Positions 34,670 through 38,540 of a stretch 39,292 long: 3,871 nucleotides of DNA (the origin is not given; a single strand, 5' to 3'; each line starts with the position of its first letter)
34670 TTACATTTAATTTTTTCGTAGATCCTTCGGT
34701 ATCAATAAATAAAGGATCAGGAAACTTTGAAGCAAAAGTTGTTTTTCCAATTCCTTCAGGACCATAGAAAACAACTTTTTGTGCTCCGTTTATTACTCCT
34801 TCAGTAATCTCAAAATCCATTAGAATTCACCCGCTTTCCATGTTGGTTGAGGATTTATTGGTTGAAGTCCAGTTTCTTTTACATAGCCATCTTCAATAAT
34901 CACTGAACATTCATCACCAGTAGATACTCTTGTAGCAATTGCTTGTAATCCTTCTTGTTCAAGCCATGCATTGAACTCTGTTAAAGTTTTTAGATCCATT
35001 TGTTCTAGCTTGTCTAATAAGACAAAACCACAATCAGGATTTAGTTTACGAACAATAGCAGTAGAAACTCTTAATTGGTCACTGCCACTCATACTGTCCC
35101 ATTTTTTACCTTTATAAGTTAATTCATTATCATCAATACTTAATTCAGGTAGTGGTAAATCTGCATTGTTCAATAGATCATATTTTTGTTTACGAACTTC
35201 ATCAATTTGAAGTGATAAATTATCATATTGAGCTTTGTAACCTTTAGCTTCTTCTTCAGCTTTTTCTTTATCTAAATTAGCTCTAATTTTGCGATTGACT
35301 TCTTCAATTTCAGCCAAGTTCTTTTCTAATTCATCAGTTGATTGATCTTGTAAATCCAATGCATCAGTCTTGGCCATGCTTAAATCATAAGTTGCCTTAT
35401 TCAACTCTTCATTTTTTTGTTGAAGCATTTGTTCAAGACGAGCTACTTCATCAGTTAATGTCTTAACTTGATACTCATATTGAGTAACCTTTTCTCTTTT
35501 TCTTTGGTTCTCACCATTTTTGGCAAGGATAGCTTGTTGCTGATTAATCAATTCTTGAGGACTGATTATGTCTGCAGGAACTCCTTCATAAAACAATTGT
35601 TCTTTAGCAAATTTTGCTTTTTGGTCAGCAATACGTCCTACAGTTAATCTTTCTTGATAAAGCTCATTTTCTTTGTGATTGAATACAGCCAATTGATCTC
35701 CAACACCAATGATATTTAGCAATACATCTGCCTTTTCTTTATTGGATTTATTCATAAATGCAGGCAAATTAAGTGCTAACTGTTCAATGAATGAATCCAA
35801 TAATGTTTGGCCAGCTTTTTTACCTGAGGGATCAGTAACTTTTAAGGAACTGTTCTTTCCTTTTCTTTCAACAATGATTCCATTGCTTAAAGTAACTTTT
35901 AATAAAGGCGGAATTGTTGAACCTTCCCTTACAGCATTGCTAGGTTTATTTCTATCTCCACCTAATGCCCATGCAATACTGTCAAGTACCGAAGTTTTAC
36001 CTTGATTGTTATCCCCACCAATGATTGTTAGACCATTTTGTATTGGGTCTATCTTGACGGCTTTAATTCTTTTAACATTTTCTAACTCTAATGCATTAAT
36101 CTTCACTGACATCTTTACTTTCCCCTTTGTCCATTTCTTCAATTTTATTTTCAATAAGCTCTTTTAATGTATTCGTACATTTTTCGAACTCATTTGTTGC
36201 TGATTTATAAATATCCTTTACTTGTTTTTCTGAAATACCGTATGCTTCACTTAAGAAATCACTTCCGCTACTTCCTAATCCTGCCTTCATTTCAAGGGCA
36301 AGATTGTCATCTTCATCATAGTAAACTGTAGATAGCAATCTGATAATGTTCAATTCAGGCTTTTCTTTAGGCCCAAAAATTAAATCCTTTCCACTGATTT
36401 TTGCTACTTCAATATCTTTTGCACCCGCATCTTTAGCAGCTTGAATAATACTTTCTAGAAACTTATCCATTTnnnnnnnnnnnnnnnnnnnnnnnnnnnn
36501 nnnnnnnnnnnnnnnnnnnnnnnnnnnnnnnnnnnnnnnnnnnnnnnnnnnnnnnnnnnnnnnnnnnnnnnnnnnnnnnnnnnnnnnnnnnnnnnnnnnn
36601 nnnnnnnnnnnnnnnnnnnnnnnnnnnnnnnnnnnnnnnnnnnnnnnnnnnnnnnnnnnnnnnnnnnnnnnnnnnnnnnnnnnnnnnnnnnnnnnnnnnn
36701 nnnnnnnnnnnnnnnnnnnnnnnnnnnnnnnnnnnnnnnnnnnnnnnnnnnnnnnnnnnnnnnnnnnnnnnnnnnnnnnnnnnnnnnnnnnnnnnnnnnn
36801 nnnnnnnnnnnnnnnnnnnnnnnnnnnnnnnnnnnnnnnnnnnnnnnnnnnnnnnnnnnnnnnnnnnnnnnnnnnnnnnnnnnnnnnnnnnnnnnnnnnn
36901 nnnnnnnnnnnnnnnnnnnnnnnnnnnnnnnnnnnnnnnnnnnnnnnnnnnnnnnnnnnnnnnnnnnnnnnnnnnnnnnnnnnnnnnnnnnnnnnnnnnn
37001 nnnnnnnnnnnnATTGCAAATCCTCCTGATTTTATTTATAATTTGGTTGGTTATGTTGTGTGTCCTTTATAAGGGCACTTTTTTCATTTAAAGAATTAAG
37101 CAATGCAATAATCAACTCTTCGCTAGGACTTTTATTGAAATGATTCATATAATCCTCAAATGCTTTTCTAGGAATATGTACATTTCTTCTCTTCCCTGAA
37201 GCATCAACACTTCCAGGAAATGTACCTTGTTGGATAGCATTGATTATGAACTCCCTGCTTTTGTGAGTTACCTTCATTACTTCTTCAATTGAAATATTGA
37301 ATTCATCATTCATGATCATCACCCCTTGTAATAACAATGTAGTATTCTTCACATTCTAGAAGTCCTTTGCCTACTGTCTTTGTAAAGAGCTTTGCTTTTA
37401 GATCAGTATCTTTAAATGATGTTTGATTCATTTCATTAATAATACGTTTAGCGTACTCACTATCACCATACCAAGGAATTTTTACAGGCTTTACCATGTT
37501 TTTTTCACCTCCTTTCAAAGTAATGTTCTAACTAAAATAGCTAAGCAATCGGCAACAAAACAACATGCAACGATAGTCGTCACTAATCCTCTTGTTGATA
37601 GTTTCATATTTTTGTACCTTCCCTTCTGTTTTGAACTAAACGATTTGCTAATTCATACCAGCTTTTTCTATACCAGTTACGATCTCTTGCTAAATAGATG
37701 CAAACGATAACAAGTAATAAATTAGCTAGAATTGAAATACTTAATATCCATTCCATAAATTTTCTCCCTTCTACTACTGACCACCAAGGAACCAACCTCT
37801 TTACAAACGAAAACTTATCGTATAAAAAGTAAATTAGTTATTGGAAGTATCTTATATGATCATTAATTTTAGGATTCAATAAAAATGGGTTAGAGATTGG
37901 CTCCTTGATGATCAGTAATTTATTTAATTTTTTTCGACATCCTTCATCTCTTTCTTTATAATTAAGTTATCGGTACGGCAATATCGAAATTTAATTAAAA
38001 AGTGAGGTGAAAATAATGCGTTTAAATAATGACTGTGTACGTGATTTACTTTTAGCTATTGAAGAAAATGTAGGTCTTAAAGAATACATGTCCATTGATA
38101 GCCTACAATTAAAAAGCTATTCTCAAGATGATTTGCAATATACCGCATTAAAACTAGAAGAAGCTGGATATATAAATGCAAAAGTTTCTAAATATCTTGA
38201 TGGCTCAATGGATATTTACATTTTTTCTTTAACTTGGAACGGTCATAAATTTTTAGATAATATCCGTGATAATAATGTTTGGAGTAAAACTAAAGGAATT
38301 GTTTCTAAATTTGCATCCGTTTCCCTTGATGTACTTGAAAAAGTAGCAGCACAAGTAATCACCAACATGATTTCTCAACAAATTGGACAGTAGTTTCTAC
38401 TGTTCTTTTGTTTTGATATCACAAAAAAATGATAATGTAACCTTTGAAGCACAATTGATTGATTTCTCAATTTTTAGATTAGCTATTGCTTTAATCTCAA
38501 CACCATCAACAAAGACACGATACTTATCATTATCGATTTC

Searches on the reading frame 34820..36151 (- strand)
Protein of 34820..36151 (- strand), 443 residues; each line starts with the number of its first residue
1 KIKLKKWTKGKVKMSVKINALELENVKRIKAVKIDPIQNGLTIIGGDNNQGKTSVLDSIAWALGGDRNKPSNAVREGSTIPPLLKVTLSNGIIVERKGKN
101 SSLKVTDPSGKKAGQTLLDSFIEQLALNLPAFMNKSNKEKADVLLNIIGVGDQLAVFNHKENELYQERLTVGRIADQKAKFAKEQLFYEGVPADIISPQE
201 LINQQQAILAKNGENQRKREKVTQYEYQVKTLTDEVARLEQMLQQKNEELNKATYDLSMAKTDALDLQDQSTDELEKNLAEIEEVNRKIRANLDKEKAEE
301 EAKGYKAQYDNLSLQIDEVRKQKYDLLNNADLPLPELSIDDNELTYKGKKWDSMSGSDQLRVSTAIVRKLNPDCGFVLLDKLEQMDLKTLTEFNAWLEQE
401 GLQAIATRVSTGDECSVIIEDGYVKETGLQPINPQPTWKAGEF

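Call 78: search_protein_families(library=phrogs, proteins=[window:34820-36151:-], max_evalue=0.00001)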
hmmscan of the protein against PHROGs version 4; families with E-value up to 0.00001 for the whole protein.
window:34820-36151:- (443 aa): 3 families
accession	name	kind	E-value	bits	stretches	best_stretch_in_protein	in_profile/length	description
phrog_1499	-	unknown function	8.5e-159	530.4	1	14-426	1-425/427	-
phrog_77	-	DNA, RNA and nucleotide metabolism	1.5e-08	34.7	1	6-322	285-621/967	SbcC-like subunit of palindrome specific endonuclease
phrog_8323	-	unknown function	3.5e-07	30.1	1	15-124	48-163/623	-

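Call 90: search_protein_families(library=padloc, proteins=[window:34820-36151:-], max_evalue=0.001)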
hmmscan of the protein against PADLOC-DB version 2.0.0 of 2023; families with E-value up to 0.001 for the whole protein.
window:34820-36151:- (443 aa): 46 families (the best 25 are shown)
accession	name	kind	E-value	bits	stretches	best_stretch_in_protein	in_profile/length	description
PDLC03863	LmuB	-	4.4e-12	43.5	1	14-313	1-292/610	-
PDLC03859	LmuB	-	7.4e-10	36.6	1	14-254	1-206/611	-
PDLC00299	PtuA1|PtuA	-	1.8e-08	31.8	1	13-63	50-99/535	AAA ATPase domain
PDLC02913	ATPase_I-A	-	2.1e-08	31.7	1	13-63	49-98/508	-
PDLC00298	PtuA1|PtuA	-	2.2e-08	31.6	1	17-65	2-49/423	AAA ATPase domain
PDLC03860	LmuB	-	2.2e-08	31.1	1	38-88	25-73/565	-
PDLC02979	AriA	-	6.4e-08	30.8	1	17-328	2-291/373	-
PDLC03862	LmuB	-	7.6e-08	29.2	1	15-96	6-84/643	-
PDLC04135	mad3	-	1.2e-07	29.7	1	17-380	1-290/374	mads_3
PDLC00271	PtuA1|PtuA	-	2.6e-07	28.5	1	17-63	2-47/421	AAA ATPase domain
PDLC00278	PtuA1|PtuA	-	2.8e-07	28.2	1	17-65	2-49/436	AAA ATPase domain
PDLC03867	LmuB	-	3.5e-07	27.1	1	37-172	23-146/605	-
PDLC00067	GajA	-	1.3e-06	25.3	1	14-68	1-53/604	AAA ATPase domain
PDLC03861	LmuB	-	1.5e-06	24.5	0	10-65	202-257/1213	-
PDLC03865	LmuB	-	1.7e-06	24.5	1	17-65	2-57/1007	-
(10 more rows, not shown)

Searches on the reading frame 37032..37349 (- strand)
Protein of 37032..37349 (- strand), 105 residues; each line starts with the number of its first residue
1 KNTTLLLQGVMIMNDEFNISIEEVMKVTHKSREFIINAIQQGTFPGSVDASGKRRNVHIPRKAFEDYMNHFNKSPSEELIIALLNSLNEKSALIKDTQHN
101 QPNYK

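Call 90: search_protein_families(library=padloc, proteins=[window:37032-37349:-], max_evalue=0.001)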
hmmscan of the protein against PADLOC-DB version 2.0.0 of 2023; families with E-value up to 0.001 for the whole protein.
window:37032-37349:- (105 aa): 1 family
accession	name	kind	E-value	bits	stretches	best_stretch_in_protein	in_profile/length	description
PDLC04133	mad1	-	0.00057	18.1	1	15-55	2-40/60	mads_1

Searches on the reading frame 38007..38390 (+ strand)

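Call 78: search_protein_families(library=phrogs, proteins=[window:38007-38390:+], max_evalue=0.00001)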
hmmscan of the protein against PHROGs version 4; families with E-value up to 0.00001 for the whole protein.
window:38007-38390:+ (128 aa): 1 family
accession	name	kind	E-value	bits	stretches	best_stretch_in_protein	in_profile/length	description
phrog_585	-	unknown function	8.9e-37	127.3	1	4-124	1-127/128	-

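Call 90: search_protein_families(library=padloc, proteins=[window:38007-38390:+], max_evalue=0.001)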
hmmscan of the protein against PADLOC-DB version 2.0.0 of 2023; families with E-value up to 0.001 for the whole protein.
window:38007-38390:+ (128 aa): 0 families
